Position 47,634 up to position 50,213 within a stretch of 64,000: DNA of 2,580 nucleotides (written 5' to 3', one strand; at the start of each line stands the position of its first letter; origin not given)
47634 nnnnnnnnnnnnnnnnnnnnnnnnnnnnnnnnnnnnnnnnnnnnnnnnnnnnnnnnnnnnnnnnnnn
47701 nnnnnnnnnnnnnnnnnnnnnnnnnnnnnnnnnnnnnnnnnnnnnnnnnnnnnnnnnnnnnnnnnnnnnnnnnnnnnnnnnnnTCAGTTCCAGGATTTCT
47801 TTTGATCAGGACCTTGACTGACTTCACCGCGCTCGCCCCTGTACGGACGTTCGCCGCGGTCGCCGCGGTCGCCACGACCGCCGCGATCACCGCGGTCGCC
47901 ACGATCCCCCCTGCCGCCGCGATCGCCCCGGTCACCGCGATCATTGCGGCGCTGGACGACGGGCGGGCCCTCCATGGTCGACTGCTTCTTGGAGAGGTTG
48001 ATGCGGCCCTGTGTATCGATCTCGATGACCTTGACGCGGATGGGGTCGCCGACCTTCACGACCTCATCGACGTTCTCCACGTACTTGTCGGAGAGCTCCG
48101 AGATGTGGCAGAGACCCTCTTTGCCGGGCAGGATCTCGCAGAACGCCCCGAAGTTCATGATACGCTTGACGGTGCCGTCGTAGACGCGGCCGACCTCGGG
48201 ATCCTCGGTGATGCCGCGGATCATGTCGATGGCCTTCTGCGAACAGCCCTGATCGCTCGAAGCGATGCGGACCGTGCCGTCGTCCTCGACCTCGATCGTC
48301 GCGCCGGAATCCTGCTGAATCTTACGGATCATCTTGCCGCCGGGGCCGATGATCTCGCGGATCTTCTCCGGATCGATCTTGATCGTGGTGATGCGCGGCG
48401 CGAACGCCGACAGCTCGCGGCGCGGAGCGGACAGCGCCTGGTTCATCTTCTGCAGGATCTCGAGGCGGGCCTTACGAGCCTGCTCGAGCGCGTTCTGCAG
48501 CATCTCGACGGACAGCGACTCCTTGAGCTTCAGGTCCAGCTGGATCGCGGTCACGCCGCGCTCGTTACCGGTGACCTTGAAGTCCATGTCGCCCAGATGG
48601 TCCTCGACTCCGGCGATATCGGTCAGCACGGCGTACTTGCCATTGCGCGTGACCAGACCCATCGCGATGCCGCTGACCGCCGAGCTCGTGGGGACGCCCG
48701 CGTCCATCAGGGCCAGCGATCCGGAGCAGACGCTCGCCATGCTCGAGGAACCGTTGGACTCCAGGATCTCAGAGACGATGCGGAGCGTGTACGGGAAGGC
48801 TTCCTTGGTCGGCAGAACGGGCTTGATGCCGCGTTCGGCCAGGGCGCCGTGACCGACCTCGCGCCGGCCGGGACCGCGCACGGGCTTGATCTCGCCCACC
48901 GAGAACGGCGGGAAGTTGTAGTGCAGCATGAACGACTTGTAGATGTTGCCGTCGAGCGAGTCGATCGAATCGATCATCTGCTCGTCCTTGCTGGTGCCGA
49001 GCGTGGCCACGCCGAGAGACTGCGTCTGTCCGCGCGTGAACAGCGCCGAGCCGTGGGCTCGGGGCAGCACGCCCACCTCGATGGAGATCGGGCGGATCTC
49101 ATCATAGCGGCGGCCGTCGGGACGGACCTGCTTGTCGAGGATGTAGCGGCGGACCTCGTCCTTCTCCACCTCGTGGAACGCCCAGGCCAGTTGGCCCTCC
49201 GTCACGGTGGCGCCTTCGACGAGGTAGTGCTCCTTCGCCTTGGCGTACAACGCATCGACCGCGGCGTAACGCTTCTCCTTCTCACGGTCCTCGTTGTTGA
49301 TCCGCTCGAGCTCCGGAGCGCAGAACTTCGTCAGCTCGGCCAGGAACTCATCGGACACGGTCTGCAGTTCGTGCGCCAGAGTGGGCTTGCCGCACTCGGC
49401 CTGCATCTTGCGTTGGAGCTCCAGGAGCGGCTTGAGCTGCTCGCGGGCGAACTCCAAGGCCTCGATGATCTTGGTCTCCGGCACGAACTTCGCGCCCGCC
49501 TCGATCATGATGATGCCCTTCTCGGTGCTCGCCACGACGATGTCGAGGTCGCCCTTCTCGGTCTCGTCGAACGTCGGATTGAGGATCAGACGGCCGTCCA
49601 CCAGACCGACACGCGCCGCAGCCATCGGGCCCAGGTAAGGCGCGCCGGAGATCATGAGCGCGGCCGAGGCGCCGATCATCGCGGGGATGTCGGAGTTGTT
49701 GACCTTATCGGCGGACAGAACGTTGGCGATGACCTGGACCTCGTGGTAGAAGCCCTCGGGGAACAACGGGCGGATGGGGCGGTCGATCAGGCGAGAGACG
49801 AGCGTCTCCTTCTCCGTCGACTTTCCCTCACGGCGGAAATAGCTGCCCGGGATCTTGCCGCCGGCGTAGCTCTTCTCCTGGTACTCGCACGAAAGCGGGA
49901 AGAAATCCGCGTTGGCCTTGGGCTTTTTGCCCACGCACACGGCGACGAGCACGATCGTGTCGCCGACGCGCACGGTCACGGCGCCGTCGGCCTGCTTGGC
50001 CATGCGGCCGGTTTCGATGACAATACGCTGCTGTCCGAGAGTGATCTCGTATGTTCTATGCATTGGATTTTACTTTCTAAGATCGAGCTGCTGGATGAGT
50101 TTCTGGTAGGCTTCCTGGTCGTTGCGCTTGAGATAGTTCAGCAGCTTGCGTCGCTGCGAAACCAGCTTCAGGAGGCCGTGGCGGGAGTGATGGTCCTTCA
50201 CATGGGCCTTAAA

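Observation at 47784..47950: PNPase with a C-terminal RGD/RGG-repeat tail, encoded by a tandem 9-bp DNA repeat that also overlaps the dut start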

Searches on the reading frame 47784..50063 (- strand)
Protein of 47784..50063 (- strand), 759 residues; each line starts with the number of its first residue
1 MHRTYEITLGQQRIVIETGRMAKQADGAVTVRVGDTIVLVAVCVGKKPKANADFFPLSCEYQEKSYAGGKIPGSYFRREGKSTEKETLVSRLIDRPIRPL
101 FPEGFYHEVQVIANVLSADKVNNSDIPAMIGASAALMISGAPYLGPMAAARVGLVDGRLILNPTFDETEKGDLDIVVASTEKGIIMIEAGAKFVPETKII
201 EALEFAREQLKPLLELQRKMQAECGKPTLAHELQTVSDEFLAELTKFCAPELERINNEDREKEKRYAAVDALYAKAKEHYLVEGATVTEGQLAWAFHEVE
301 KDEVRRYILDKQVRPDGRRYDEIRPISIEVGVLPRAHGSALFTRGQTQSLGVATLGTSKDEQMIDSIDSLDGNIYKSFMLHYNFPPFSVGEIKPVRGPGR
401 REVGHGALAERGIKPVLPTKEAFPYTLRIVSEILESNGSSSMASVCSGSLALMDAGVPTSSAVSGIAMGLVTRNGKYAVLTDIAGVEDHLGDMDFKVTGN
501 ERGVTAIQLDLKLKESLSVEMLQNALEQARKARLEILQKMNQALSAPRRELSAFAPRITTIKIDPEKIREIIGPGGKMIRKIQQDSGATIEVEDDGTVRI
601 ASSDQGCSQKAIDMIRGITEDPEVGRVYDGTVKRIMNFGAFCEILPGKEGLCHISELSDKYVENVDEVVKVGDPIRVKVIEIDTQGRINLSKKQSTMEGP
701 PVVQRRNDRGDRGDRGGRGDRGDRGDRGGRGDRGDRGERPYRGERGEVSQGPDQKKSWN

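Call 4: search_protein_families(library=pfam, proteins=[window:47784-50063:-], max_evalue=0.01)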
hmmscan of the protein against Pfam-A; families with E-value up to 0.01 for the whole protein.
window:47784-50063:- (759 aa): 10 families
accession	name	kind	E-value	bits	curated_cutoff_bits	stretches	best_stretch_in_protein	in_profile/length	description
PF01138.27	RNase_PH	-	1.5e-63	213.4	25.5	2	13-142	4-130/130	3' exoribonuclease family, domain 1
PF03725.20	RNase_PH_C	-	3e-23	82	20.8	2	145-208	1-66/67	3' exoribonuclease family, domain 2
PF00575.29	S1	-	5.4e-22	78.4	22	1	622-693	2-74/74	S1 RNA binding domain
PF03726.19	PNPase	-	1.3e-12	48.4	24.6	1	242-319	4-81/81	Polyribonucleotide nucleotidyltransferase, RNA binding domain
PF00013.35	KH_1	-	2.3e-12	46.9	21.5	1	559-616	2-65/66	KH domain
PF23459.1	S1_RRP5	-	0.00045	21.2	27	1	625-685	4-64/72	RRP5 S1 domain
PF07650.23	KH_2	-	0.00091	19.4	22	1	558-600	26-68/78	KH domain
PF22675.2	KH-I_KHDC4-BBP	-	0.0012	19.1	30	1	568-602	8-42/76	KHDC4/BBP-like, KH-domain type I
PF24685.1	OB_RRP5_4th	-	0.0013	19.1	31.5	1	622-699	6-89/92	RRP5 OB-fold domain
PF01391.23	Collagen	-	0.0031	17.7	27.2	1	710-747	7-44/60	Collagen triple helix repeat (20 copies)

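Call 6: find_homologous_proteins(query=window:47784-50063:-, max_evalue=1e-50)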
Query window:47784-50063:- (759 aa): 8000 proteins with E <= 1e-50 among 8000 candidates; the best 120 are listed.
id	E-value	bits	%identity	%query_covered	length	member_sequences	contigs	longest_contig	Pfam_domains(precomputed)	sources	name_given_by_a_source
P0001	0.0e+0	1692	100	100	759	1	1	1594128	PF00013.36,PF03725.21,PF00575.30,PF03726.20,PF01138.28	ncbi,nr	ncbi:MAG: Polyribonucleotide nucleotidyltransferase [Candidatus Omnitrophica bacterium]|nr:Polyribon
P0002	0.0e+0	1107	72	93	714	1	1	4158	PF00013.36,PF03725.21,PF00575.30,PF03726.20,PF01138.28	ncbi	-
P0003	0.0e+0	1104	70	93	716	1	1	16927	PF00013.36,PF03725.21,PF00575.30,PF03726.20,PF01138.28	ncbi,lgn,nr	ncbi:MAG: polyribonucleotide nucleotidyltransferase [Candidatus Omnitrophica bacterium]|nr:polyribon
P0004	0.0e+0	1092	70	93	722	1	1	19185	PF00013.36,PF03725.21,PF00575.30,PF03726.20,PF01138.28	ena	-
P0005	0.0e+0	1091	69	94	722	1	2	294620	PF00013.36,PF03725.21,PF00575.30,PF03726.20,PF01138.28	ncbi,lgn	-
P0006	0.0e+0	1088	69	94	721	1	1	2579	PF00013.36,PF03725.21,PF00575.30,PF03726.20,PF01138.28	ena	-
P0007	0.0e+0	1083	68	93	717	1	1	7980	PF00013.36,PF03725.21,PF00575.30,PF03726.20,PF01138.28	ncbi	-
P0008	0.0e+0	1083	70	93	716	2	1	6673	PF00013.36,PF03725.21,PF00575.30,PF03726.20,PF01138.28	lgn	-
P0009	0.0e+0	1083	69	94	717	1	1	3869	PF00013.36,PF03725.21,PF00575.30,PF03726.20,PF01138.28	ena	-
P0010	0.0e+0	1081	68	93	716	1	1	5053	PF00013.36,PF03725.21,PF00575.30,PF03726.20,PF01138.28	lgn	-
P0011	0.0e+0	1080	67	97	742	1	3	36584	PF00013.36,PF03725.21,PF00575.30,PF03726.20,PF01138.28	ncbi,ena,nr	ncbi:MAG: polyribonucleotide nucleotidyltransferase [Omnitrophica bacterium RIFCSPHIGHO2_02_FULL_63_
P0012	0.0e+0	1078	69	93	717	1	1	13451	PF00013.36,PF03725.21,PF00575.30,PF03726.20,PF01138.28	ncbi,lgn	-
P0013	0.0e+0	1077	68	95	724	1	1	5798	PF00013.36,PF03725.21,PF00575.30,PF03726.20,PF01138.28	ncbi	ncbi:MAG: polyribonucleotide nucleotidyltransferase [Candidatus Omnitrophota bacterium]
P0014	0.0e+0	1077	68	94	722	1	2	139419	PF00013.36,PF03725.21,PF00575.30,PF03726.20,PF01138.28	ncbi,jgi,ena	-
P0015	0.0e+0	1075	68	93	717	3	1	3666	PF00013.36,PF03725.21,PF00575.30,PF03726.20,PF01138.28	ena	-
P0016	0.0e+0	1074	67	94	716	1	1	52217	PF00013.36,PF03725.21,PF00575.30,PF03726.20,PF01138.28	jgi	jgi:polyribonucleotide nucleotidyltransferase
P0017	0.0e+0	1073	68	94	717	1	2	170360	PF00013.36,PF03725.21,PF00575.30,PF03726.20,PF01138.28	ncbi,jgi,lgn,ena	-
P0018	0.0e+0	1072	67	96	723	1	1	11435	PF00013.36,PF03725.21,PF00575.30,PF03726.20,PF01138.28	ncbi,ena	-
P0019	0.0e+0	1072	69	93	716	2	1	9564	PF00013.36,PF03725.21,PF00575.30,PF03726.20,PF01138.28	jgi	-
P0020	0.0e+0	1071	69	94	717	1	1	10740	PF00013.36,PF03725.21,PF00575.30,PF03726.20,PF01138.28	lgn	-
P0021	0.0e+0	1069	68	93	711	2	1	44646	PF00013.36,PF03725.21,PF00575.30,PF03726.20,PF01138.28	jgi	jgi:polyribonucleotide nucleotidyltransferase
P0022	0.0e+0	1068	65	100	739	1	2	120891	PF00013.36,PF03725.21,PF00575.30,PF03726.20,PF01138.28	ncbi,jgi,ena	-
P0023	0.0e+0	1065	68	93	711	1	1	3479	PF00013.36,PF03725.21,PF00575.30,PF03726.20,PF01138.28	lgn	-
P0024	0.0e+0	1065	68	93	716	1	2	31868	PF00013.36,PF03725.21,PF00575.30,PF03726.20,PF01138.28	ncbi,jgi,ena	-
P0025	0.0e+0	1064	68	94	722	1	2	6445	PF00013.36,PF03725.21,PF00575.30,PF03726.20,PF01138.28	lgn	-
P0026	0.0e+0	1064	69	92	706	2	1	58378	PF00013.36,PF03725.21,PF00575.30,PF03726.20,PF01138.28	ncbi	-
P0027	0.0e+0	1063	68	95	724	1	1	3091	PF00013.36,PF03725.21,PF00575.30,PF03726.20,PF01138.28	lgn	-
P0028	0.0e+0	1063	67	95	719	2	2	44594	PF00013.36,PF03725.21,PF00575.30,PF03726.20,PF01138.28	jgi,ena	-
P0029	0.0e+0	1060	67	94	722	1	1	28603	PF00013.36,PF03725.21,PF00575.30,PF03726.20,PF01138.28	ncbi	-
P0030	0.0e+0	1059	66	98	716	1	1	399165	PF00013.36,PF03725.21,PF00575.30,PF03726.20,PF01138.28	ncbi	-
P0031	0.0e+0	1059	68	93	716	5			PF00013.36,PF03725.21,PF00575.30,PF03726.20,PF01138.28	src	-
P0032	0.0e+0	1059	67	94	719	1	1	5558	PF00013.36,PF03725.21,PF00575.30,PF03726.20,PF01138.28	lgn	-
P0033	0.0e+0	1059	68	95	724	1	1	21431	PF00013.36,PF03725.21,PF00575.30,PF03726.20,PF01138.28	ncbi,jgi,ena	-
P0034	0.0e+0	1059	68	94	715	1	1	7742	PF00013.36,PF03725.21,PF00575.30,PF03726.20,PF01138.28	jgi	jgi:polyribonucleotide nucleotidyltransferase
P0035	0.0e+0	1059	67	92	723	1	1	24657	PF00013.36,PF03725.21,PF00575.30,PF03726.20,PF01138.28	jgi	-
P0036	0.0e+0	1057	66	95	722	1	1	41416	PF00013.36,PF03725.21,PF00575.30,PF03726.20,PF01138.28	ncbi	-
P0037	0.0e+0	1057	68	94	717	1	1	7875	PF00013.36,PF03725.21,PF00575.30,PF03726.20,PF01138.28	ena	-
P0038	0.0e+0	1057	68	94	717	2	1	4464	PF00013.36,PF03725.21,PF00575.30,PF23459.2,PF03726.20,PF01138.28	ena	-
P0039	0.0e+0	1056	68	91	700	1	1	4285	PF00013.36,PF03725.21,PF00575.30,PF03726.20,PF01138.28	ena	-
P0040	0.0e+0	1055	68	94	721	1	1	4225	PF00013.36,PF03725.21,PF00575.30,PF03726.20,PF01138.28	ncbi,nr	ncbi:MAG TPA: polyribonucleotide nucleotidyltransferase [Candidatus Eisenbacteria bacterium]|nr:poly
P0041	0.0e+0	1054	67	93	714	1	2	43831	PF00013.36,PF03725.21,PF00575.30,PF03726.20,PF01138.28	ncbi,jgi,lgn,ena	-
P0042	0.0e+0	1053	66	94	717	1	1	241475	PF00013.36,PF03725.21,PF00575.30,PF03726.20,PF01138.28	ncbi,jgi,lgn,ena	-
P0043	0.0e+0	1052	67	93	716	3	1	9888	PF00013.36,PF03725.21,PF00575.30,PF03726.20,PF01138.28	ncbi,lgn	-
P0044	0.0e+0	1052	68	93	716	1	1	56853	PF00013.36,PF03725.21,PF00575.30,PF03726.20,PF01138.28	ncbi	-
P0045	0.0e+0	1051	67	94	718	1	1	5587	PF00013.36,PF03725.21,PF00575.30,PF03726.20,PF01138.28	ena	-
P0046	0.0e+0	1050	67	92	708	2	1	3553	PF00013.36,PF03725.21,PF00575.30,PF03726.20,PF01138.28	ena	-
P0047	0.0e+0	1050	67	94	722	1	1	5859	PF00013.36,PF03725.21,PF00575.30,PF03726.20,PF01138.28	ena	-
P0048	0.0e+0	1049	67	94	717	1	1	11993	PF00013.36,PF03725.21,PF00575.30,PF03726.20,PF01138.28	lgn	-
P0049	0.0e+0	1047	67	93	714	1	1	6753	PF00013.36,PF03725.21,PF00575.30,PF03726.20,PF01138.28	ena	-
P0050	0.0e+0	1047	66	94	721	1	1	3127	PF00013.36,PF03725.21,PF00575.30,PF03726.20,PF01138.28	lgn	-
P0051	0.0e+0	1046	67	93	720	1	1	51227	PF00013.36,PF03725.21,PF00575.30,PF03726.20,PF01138.28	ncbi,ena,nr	ncbi:MAG: polyribonucleotide nucleotidyltransferase [Candidatus Omnitrophica bacterium CG1_02_49_16]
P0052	0.0e+0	1044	69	91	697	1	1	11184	PF00013.36,PF03725.21,PF00575.30,PF03726.20,PF01138.28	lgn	-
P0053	0.0e+0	1044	66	93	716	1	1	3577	PF00013.36,PF03725.21,PF00575.30,PF03726.20,PF01138.28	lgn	-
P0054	0.0e+0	1042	64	98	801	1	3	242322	PF00013.36,PF03725.21,PF00575.30,PF03726.20,PF01138.28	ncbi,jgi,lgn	-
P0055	0.0e+0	1041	67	93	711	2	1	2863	PF00013.36,PF03725.21,PF00575.30,PF03726.20,PF01138.28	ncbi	-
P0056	0.0e+0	1037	64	98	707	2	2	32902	PF00013.36,PF03725.21,PF00575.30,PF03726.20,PF01138.28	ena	-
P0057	0.0e+0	1037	66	94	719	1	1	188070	PF00013.36,PF03725.21,PF00575.30,PF03726.20,PF01138.28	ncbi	-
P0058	0.0e+0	1037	65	94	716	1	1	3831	PF00013.36,PF03725.21,PF00575.30,PF03726.20,PF01138.28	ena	-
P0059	0.0e+0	1034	67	94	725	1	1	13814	PF00013.36,PF03725.21,PF00575.30,PF03726.20,PF01138.28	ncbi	-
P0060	0.0e+0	1029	61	100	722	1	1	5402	PF00013.36,PF03725.21,PF00575.30,PF03726.20,PF01138.28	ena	-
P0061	0.0e+0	1029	67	93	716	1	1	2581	PF00013.36,PF03725.21,PF00575.30,PF03726.20,PF01138.28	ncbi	-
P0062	0.0e+0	1028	66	93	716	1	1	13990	PF00013.36,PF03725.21,PF00575.30,PF03726.20,PF01138.28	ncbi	-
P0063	0.0e+0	1028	66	93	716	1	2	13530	PF00013.36,PF03725.21,PF00575.30,PF03726.20,PF01138.28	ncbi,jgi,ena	-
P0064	0.0e+0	1026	66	93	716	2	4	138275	PF00013.36,PF03725.21,PF00575.30,PF03726.20,PF01138.28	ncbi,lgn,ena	-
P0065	0.0e+0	1026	66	93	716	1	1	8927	PF00013.36,PF03725.21,PF00575.30,PF03726.20,PF01138.28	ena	-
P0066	0.0e+0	1019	66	91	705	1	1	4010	PF00013.36,PF03725.21,PF00575.30,PF03726.20,PF01138.28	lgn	-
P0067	0.0e+0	1018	64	93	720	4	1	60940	PF00013.36,PF03725.21,PF00575.30,PF03726.20,PF01138.28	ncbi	-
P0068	0.0e+0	1013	64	94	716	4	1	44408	PF00013.36,PF03725.21,PF00575.30,PF03726.20,PF24685.2,PF01138.28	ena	-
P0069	2.5e-297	1006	64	93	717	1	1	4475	PF00013.36,PF03725.21,PF00575.30,PF03726.20,PF01138.28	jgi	jgi:polyribonucleotide nucleotidyltransferase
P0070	9.2e-294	995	63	94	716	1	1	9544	PF00013.36,PF03725.21,PF00575.30,PF03726.20,PF24685.2,PF01138.28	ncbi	-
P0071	5.2e-278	943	59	98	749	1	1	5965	PF00013.36,PF03725.21,PF00575.30,PF03726.20,PF01138.28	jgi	jgi:polyribonucleotide nucleotidyltransferase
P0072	5.4e-275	933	70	80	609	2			PF00013.36,PF03725.21,PF03726.20,PF01138.28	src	-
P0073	6.1e-267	906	58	91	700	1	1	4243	PF00013.36,PF03725.21,PF00575.30,PF03726.20,PF01138.28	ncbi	-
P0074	9.8e-267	905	57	93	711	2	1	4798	PF00013.36,PF03725.21,PF00575.30,PF03726.20,PF01138.28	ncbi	-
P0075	3.7e-266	903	58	91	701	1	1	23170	PF00013.36,PF03725.21,PF00575.30,PF03726.20,PF01138.28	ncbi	-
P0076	1.7e-265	901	58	91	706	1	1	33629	PF00013.36,PF03725.21,PF00575.30,PF03726.20,PF01138.28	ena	-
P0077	2.0e-265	901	58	92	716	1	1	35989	PF00013.36,PF03725.21,PF00575.30,PF03726.20,PF01138.28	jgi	-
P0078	2.5e-265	901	58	91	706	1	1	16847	PF00013.36,PF03725.21,PF00575.30,PF03726.20,PF01138.28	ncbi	-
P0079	3.1e-265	900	57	92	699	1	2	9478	PF00013.36,PF03725.21,PF00575.30,PF03726.20,PF01138.28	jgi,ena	-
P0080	3.5e-265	900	57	94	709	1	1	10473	PF00013.36,PF03725.21,PF00575.30,PF03726.20,PF01138.28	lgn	-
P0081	4.9e-265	900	58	91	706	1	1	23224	PF00013.36,PF03725.21,PF00575.30,PF03726.20,PF01138.28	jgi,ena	-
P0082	1.4e-264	898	58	92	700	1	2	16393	PF00013.36,PF03725.21,PF00575.30,PF03726.20,PF01138.28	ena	-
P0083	2.2e-264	898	58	92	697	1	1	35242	PF00013.36,PF03725.21,PF00575.30,PF03726.20,PF01138.28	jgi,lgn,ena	-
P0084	7.1e-263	893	57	92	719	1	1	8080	PF00013.36,PF03725.21,PF00575.30,PF03726.20,PF01138.28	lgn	-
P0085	9.7e-263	892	57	91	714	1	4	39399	PF00013.36,PF03725.21,PF00575.30,PF03726.20,PF01138.28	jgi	jgi:polyribonucleotide nucleotidyltransferase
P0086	1.2e-262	892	58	92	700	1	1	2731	PF00013.36,PF03725.21,PF00575.30,PF03726.20,PF01138.28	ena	-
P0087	3.1e-262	890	57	91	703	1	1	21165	PF00013.36,PF03725.21,PF00575.30,PF03726.20,PF01138.28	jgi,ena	-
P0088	4.4e-262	890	57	91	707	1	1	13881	PF00013.36,PF03725.21,PF00575.30,PF03726.20,PF01138.28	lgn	-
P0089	6.1e-262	889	56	93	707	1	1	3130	PF00013.36,PF03725.21,PF00575.30,PF03726.20,PF01138.28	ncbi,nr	ncbi:MAG: polyribonucleotide nucleotidyltransferase [Candidatus Omnitrophota bacterium]|nr:polyribon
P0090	6.6e-262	889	58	92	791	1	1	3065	PF00013.36,PF03725.21,PF00575.30,PF03726.20,PF01138.28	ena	-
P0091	7.3e-262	889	57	93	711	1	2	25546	PF00013.36,PF03725.21,PF00575.30,PF03726.20,PF01138.28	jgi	jgi:polyribonucleotide nucleotidyltransferase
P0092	1.0e-261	889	57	91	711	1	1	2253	PF00013.36,PF03725.21,PF00575.30,PF03726.20,PF01138.28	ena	-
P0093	1.8e-261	888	57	93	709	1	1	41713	PF00013.36,PF03725.21,PF00575.30,PF03726.20,PF01138.28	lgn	-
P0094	1.9e-261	888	56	94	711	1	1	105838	PF00013.36,PF03725.21,PF00575.30,PF03726.20,PF01138.28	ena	-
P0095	2.8e-261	887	56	94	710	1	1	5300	PF00013.36,PF03725.21,PF00575.30,PF03726.20,PF01138.28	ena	-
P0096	2.9e-261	887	57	91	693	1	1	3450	PF00013.36,PF03725.21,PF00575.30,PF03726.20,PF01138.28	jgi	jgi:polyribonucleotide nucleotidyltransferase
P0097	4.3e-261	887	56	93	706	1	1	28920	PF00013.36,PF03725.21,PF00575.30,PF03726.20,PF01138.28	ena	-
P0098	5.7e-261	886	55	94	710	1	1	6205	PF00013.36,PF03725.21,PF00575.30,PF03726.20,PF01138.28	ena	-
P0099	6.0e-261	886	57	93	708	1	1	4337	PF00013.36,PF03725.21,PF00575.30,PF03726.20,PF01138.28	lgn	-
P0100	6.3e-261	886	56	93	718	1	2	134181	PF00013.36,PF03725.21,PF00575.30,PF03726.20,PF01138.28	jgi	jgi:polyribonucleotide nucleotidyltransferase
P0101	7.6e-261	886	57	92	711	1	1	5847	PF00013.36,PF03725.21,PF00575.30,PF03726.20,PF01138.28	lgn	-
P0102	8.4e-261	886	57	91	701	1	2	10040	PF00013.36,PF03725.21,PF00575.30,PF03726.20,PF01138.28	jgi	-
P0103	1.0e-260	885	57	93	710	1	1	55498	PF00013.36,PF03725.21,PF00575.30,PF03726.20,PF01138.28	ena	-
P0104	1.2e-260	885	57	93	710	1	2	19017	PF00013.36,PF03725.21,PF00575.30,PF03726.20,PF01138.28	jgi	-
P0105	1.3e-260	885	57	93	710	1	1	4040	PF00013.36,PF03725.21,PF00575.30,PF03726.20,PF01138.28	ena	-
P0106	1.3e-260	885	56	94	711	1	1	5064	PF00013.36,PF03725.21,PF00575.30,PF03726.20,PF01138.28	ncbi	-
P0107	1.5e-260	885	56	93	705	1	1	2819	PF00013.36,PF03725.21,PF00575.30,PF03726.20,PF01138.28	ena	-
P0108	1.5e-260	885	57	93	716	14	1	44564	PF00013.36,PF03725.21,PF00575.30,PF03726.20,PF01138.28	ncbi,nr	ncbi:MAG: polyribonucleotide nucleotidyltransferase [Candidatus Omnitrophica bacterium]|nr:polyribon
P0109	1.7e-260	885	57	91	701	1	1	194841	PF00013.36,PF03725.21,PF00575.30,PF03726.20,PF01138.28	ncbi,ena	-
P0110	1.8e-260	885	57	92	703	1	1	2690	PF00013.36,PF03725.21,PF00575.30,PF03726.20,PF01138.28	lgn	-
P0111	2.1e-260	884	57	91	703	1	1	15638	PF00013.36,PF03725.21,PF00575.30,PF03726.20,PF01138.28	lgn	-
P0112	2.6e-260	884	57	91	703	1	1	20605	PF00013.36,PF03725.21,PF00575.30,PF03726.20,PF01138.28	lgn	-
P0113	2.9e-260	884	58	92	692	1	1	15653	PF00013.36,PF03725.21,PF00575.30,PF23459.2,PF03726.20,PF01138.28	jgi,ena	-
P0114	3.2e-260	884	57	92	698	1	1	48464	PF00013.36,PF03725.21,PF00575.30,PF03726.20,PF01138.28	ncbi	-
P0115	3.5e-260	884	55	94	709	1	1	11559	PF00013.36,PF03725.21,PF00575.30,PF03726.20,PF01138.28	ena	-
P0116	3.9e-260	884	56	94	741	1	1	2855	PF00013.36,PF03725.21,PF00575.30,PF03726.20,PF01138.28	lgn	-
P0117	9.2e-260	882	57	92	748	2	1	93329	PF00013.36,PF03725.21,PF00575.30,PF03726.20,PF01138.28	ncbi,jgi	-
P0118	1.0e-259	882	58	91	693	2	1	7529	PF00013.36,PF03725.21,PF00575.30,PF03726.20,PF01138.28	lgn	-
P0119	1.0e-259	882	58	89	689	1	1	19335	PF00013.36,PF03725.21,PF00575.30,PF03726.20,PF01138.28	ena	-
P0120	1.3e-259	882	56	93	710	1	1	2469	PF00013.36,PF03725.21,PF00575.30,PF03726.20,PF01138.28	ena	-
